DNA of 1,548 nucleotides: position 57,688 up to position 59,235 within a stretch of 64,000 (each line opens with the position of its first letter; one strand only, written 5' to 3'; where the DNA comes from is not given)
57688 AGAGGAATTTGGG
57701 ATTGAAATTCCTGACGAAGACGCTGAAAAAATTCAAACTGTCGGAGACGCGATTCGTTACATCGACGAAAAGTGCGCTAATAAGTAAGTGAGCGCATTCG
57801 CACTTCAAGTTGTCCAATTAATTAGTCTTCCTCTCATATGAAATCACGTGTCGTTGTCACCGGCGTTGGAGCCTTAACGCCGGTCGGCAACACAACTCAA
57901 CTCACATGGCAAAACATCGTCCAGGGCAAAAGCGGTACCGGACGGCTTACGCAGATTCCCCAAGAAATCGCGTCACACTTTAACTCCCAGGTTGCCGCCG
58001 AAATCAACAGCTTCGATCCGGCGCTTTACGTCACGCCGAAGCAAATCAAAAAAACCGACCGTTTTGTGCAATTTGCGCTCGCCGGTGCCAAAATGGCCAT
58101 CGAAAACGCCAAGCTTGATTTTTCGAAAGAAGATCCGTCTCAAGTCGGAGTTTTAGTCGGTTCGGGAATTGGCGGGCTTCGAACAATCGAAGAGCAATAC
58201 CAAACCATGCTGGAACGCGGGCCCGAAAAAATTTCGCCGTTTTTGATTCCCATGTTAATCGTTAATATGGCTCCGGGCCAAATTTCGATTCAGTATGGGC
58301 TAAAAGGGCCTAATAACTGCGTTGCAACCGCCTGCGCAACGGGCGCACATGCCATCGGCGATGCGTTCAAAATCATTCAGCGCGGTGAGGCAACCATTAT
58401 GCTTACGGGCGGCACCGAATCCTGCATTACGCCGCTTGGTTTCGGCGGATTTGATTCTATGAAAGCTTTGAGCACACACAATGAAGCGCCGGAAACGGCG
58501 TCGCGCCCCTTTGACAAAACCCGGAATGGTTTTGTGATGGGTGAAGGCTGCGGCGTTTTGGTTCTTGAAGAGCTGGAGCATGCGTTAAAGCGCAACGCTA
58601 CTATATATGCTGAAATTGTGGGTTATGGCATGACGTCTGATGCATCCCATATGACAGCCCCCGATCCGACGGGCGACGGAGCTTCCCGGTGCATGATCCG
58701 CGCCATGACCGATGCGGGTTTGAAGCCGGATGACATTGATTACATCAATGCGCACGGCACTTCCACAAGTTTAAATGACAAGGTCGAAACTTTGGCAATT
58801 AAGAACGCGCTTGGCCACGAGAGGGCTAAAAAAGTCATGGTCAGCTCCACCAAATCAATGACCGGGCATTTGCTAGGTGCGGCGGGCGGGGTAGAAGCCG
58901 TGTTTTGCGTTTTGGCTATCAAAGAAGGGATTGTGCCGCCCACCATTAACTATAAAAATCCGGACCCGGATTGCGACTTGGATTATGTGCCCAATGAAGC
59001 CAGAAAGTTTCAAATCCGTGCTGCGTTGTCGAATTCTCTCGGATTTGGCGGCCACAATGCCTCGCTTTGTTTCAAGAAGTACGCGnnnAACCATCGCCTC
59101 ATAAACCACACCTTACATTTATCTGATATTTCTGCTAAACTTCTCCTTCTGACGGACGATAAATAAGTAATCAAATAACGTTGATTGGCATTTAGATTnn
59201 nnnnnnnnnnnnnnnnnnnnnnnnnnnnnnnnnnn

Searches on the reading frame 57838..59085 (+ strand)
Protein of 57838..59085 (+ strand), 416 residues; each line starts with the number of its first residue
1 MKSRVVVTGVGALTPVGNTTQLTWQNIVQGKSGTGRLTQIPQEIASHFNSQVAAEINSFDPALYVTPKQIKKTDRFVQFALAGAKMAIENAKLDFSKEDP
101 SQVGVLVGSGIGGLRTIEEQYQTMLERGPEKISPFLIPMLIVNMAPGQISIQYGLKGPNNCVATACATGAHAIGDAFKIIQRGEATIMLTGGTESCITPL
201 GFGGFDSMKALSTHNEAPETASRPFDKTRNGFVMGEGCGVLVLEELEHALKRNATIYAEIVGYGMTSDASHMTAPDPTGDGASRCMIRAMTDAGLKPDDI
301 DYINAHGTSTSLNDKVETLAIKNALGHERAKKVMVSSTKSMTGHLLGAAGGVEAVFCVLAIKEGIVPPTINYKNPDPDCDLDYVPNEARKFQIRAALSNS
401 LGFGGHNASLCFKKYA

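Call 48: search_protein_families(library=pfam, proteins=[window:57838-59085:+], max_evalue=0.00001)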
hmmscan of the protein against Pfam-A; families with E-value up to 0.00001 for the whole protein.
window:57838-59085:+ (416 aa): 2 families
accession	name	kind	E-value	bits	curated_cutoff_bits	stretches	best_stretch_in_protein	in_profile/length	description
PF00109.32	ketoacyl-synt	-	3.7e-61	207.4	20.8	1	3-249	2-252/252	Beta-ketoacyl synthase, N-terminal domain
PF02801.28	Ketoacyl-synt_C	-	1.2e-42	145.1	20.8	1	257-372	1-118/119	Beta-ketoacyl synthase, C-terminal domain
